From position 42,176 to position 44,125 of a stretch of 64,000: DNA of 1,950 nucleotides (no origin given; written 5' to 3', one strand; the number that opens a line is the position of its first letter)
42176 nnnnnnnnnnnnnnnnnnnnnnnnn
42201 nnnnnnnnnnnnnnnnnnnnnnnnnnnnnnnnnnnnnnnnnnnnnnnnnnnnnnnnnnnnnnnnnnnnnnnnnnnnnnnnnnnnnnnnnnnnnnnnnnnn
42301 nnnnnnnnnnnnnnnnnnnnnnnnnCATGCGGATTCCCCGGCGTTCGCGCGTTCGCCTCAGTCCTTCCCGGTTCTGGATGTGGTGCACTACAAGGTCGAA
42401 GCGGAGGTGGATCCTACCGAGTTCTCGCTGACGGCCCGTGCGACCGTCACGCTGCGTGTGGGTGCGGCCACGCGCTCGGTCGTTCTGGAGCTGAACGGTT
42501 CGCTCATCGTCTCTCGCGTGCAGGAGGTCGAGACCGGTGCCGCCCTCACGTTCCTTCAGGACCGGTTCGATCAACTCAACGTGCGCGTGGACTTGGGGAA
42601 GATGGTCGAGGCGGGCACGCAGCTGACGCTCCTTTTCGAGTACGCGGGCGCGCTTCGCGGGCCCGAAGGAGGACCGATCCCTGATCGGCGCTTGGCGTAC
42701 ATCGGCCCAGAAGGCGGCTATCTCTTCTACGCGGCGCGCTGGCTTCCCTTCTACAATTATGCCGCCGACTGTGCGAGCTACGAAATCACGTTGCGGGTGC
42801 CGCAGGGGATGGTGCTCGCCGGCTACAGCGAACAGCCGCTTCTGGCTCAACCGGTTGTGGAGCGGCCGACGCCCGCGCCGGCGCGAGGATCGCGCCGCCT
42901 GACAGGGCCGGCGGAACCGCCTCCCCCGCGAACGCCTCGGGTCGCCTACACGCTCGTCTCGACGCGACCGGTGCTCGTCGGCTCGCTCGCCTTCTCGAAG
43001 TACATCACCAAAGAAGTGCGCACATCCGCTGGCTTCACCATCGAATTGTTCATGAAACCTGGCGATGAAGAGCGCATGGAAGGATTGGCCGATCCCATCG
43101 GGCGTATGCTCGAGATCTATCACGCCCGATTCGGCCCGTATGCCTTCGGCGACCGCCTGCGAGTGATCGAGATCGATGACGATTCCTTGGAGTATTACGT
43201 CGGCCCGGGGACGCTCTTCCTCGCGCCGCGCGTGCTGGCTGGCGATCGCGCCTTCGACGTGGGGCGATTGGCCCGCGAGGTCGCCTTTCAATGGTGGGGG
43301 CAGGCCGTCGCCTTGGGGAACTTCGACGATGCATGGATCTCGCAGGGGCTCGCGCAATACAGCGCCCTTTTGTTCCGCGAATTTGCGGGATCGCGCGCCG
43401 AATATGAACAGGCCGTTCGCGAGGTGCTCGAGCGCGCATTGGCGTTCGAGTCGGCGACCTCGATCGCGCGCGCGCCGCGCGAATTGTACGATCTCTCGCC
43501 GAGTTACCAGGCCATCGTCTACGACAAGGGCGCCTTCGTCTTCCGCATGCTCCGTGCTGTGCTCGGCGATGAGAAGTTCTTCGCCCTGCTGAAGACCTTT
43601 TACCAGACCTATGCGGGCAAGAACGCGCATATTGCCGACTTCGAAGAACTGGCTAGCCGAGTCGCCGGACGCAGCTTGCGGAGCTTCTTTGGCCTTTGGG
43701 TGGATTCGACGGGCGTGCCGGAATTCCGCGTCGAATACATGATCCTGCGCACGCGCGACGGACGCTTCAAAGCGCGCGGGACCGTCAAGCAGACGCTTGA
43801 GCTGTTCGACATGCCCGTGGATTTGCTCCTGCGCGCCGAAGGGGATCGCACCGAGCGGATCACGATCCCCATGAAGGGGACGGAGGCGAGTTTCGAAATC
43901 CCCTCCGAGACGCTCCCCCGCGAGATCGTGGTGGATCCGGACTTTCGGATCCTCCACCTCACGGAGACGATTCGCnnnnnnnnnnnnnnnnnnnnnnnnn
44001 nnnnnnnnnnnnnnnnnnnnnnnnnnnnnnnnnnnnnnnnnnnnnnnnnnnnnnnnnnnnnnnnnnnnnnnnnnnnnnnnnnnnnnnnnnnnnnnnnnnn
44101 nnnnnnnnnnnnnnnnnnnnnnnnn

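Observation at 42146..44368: M1 aminopeptidase/LTA4-hydrolase homologue with all three zinc ligands substituted, fused to TPR repeats (pseudo-peptidase)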

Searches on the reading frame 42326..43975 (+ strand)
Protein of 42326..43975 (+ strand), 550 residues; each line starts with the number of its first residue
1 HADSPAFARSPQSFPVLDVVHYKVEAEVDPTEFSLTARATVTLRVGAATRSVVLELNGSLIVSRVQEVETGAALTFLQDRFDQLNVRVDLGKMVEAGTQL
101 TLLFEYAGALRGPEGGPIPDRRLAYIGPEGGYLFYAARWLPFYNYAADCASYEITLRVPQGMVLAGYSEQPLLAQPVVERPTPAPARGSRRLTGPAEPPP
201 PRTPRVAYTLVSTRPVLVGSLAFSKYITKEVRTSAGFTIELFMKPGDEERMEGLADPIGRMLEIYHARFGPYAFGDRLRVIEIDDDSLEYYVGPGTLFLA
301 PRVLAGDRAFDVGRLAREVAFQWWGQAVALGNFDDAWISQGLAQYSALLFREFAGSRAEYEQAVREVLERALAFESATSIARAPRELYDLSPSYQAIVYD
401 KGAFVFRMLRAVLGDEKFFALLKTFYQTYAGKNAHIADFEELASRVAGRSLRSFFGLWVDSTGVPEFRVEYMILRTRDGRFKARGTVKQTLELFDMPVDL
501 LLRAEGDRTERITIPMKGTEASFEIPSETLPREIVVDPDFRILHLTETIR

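Call 6: search_solved_structures(query=window:42332-43963:+, max_evalue=0.001, show_alignments=5)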
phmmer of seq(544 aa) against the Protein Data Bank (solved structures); distinct sequences matched with E-value up to 0.001: 97 (the best 60 are shown).
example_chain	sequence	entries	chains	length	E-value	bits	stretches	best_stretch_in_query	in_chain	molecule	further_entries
8t41_A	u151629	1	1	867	7.1e-15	58.2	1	261-480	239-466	Aminopeptidase N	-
7v9n_A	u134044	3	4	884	3.6e-11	46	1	313-481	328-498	Alanine aminopeptidase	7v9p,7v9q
7v9o_A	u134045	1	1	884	3.6e-11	46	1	313-481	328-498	Alanine aminopeptidase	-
6a8z_A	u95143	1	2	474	2.5e-10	43.2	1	315-463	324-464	Zinc metalloprotease, putative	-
6ea4_A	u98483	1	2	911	3.1e-10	42.9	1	231-436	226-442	Endoplasmic reticulum aminopeptidase 2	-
7p7p_A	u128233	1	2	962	3.3e-10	42.8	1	231-436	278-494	Endoplasmic reticulum aminopeptidase 2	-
7nsk_A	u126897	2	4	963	3.3e-10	42.8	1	231-436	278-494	Endoplasmic reticulum aminopeptidase 2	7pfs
7nup_A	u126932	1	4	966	3.3e-10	42.8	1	231-436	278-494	Endoplasmic reticulum aminopeptidase 2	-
5ab0_A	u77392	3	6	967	3.3e-10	42.8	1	231-436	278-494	ENDOPLASMATIC RETICULUM AMINOPEPTIDASE 2 | Endoplasmic reticulum aminopeptidase 2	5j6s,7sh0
3se6_A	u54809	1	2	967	3.3e-10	42.8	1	231-436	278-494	Endoplasmic reticulum aminopeptidase 2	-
5ab2_A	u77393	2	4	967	4.6e-10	42.3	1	231-436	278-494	ENDOPLASMIC RETICULUM AMINOPEPTIDASE 2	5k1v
4e36_A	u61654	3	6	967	4.6e-10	42.3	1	231-436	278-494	Endoplasmic reticulum aminopeptidase 2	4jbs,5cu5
6iff_A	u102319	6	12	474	1.1e-09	41.1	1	315-463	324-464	Zinc metalloprotease | Zinc metalloprotease, putative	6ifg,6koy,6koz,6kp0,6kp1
6oiu_A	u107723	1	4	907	1.7e-09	40.4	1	228-487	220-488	Aminopeptidase N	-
5zi5_A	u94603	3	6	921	2.7e-09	39.8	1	313-467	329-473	Aminopeptidase N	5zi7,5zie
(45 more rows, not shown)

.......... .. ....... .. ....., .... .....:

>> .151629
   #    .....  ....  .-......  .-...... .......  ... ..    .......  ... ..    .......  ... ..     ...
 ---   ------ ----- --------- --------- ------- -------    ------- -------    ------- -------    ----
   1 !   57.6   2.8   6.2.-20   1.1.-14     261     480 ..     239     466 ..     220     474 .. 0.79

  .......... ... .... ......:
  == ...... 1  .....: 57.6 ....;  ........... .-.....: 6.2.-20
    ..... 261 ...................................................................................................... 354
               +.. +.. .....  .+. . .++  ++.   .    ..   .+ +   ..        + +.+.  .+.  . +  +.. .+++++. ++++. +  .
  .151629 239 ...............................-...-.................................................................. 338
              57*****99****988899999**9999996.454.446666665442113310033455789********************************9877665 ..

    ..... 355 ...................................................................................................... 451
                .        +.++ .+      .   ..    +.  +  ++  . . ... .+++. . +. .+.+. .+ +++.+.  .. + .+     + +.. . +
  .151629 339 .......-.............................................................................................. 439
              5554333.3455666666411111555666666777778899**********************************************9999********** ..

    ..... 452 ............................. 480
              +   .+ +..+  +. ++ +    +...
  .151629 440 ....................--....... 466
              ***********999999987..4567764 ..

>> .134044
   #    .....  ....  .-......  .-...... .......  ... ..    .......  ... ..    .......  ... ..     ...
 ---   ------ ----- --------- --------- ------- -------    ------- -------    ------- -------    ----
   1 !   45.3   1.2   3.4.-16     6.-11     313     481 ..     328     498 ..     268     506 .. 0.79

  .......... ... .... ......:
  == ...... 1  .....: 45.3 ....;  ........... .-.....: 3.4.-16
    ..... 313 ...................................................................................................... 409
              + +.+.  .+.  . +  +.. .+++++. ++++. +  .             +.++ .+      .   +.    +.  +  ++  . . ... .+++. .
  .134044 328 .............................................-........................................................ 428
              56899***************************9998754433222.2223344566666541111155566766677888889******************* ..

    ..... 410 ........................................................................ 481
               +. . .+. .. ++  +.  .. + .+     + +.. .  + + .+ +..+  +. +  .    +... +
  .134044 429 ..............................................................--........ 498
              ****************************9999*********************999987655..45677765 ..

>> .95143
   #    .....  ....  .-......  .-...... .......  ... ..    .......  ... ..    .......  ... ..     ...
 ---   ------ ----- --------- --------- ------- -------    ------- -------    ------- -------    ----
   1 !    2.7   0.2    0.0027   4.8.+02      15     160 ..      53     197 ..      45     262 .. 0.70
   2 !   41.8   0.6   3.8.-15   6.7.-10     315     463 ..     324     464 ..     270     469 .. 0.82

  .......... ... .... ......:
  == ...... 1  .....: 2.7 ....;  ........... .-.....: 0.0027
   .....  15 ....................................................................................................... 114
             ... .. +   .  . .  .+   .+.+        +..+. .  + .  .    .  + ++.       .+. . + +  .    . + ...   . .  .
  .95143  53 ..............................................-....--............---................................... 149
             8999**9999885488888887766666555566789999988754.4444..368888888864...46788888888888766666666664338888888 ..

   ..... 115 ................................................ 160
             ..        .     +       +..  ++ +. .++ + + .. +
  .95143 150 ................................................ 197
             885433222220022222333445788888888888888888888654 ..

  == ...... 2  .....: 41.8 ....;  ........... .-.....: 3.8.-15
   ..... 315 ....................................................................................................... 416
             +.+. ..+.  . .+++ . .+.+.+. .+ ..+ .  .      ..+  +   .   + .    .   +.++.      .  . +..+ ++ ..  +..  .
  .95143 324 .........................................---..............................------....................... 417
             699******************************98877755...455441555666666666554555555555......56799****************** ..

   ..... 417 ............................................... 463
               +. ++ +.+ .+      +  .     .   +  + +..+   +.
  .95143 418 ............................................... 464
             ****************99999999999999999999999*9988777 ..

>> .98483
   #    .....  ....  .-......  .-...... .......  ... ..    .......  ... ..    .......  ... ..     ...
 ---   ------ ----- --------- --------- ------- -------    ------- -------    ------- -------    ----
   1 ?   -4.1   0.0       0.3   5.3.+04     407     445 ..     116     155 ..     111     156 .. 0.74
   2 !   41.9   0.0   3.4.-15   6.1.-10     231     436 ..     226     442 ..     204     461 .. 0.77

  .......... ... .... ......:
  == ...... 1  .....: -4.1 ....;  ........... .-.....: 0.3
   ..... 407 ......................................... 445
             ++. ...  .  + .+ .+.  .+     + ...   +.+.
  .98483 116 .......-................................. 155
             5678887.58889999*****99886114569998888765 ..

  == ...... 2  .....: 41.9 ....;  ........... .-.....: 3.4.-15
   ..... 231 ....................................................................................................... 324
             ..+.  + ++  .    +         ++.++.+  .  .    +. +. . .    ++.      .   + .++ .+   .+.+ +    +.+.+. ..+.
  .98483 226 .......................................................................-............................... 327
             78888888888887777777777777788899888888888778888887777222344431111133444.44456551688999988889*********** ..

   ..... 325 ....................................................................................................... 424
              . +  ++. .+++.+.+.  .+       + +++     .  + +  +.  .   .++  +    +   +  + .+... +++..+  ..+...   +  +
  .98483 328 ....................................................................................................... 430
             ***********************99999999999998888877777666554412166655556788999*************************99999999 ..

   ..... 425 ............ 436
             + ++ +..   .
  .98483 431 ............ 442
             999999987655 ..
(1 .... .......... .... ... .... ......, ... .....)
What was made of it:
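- Closest known: Two-domain M1 zinc metallopeptidase of Deinococcus radiodurans. Same: Their sequences align through the whole active-site region (call 6).
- Checked: The enzymes were M. tuberculosis PepN 8t41, ERAP2 and the D. radiodurans M1 6a8z (call 6).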

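Call 25: search_protein_representatives(protein=window:42326-43975:+)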
Query: 550 residues. Proteins with E-value up to 0.001 (for the whole library): 17891; up to 1e-10: 6394; up to 1e-30: 119. The best 150 are listed.
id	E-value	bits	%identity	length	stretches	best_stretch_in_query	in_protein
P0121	6.3e-144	497.3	46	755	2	72-550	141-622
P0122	6.4e-130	451.1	44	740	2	176-550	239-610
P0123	1.7e-120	420.0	47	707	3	208-550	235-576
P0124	2.4e-92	327.1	51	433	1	255-550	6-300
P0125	2.9e-84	300.4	46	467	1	131-510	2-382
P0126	2.7e-76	274.1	36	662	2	196-548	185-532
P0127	2.1e-75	271.2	54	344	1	330-550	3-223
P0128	4.5e-75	270.1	33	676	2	193-546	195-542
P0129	3.3e-73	263.9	36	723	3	206-549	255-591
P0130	1.4e-71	258.6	44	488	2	71-360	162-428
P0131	5.3e-70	253.4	32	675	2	207-545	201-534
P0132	5.8e-69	249.9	33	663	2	208-550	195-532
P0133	5.1e-68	246.8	34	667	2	223-544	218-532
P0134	8.9e-66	239.4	33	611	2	194-537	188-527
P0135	1.5e-65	238.6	35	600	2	21-445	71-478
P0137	2.3e-64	234.7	36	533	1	16-500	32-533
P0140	1.2e-61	225.8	30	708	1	5-545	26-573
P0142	5.3e-61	223.6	34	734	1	18-548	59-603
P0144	3.7e-58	214.3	31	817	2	194-547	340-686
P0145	9.8e-58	212.9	31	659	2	213-544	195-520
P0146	1.7e-57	212.1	32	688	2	193-544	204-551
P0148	6.7e-56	206.8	32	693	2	210-549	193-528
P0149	3.6e-55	204.4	32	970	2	214-546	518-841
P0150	7.2e-55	203.4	31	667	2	214-549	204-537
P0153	4.6e-52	194.1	29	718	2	199-544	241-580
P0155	9.9e-52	193.1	30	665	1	5-546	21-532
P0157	3.0e-50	188.2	30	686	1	14-544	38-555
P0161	5.4e-48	180.7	33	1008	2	218-546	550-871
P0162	1.8e-47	179.0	33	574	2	194-543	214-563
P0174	1.8e-41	159.2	34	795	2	256-543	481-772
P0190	5.0e-36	141.2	30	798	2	217-540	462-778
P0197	2.6e-35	138.9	32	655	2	222-540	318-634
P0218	1.7e-32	129.6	29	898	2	233-543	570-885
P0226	1.0e-31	127.0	32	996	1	222-544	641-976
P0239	7.1e-31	124.2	29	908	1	10-516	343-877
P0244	2.5e-30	122.4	30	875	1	17-539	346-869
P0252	3.8e-30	121.8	31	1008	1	16-543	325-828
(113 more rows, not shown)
